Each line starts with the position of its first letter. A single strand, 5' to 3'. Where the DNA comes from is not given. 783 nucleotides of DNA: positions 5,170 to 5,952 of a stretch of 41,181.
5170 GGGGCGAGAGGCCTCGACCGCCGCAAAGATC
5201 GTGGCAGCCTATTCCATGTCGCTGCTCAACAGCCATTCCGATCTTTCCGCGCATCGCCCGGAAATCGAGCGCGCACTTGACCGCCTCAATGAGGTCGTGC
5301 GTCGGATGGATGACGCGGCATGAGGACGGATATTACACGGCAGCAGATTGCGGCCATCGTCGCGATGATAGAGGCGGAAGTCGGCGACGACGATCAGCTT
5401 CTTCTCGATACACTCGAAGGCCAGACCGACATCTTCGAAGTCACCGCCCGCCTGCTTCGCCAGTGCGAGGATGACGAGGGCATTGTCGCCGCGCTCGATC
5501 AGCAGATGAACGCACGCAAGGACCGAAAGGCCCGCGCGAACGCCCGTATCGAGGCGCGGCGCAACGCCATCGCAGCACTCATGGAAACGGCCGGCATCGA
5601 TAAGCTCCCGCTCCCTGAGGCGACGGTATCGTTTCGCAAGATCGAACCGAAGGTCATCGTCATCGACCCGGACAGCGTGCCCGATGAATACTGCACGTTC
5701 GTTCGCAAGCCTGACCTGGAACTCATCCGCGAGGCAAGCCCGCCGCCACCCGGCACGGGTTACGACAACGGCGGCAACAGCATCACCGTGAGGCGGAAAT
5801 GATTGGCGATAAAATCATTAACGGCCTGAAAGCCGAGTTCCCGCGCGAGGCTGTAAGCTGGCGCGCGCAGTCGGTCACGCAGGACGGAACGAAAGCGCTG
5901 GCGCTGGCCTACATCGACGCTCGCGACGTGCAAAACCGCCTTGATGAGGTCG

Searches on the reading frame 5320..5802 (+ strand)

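Call 51: search_protein_families(library=pfam, proteins=[window:5320-5802:+], max_evalue=0.01)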
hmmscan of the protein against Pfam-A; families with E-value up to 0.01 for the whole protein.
window:5320-5802:+ (160 aa): 1 family
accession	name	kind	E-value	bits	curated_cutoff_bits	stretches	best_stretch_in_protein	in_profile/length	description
PF05565.16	Sipho_Gp157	-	3.5e-13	50.3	28.6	1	8-139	7-141/162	Siphovirus Gp157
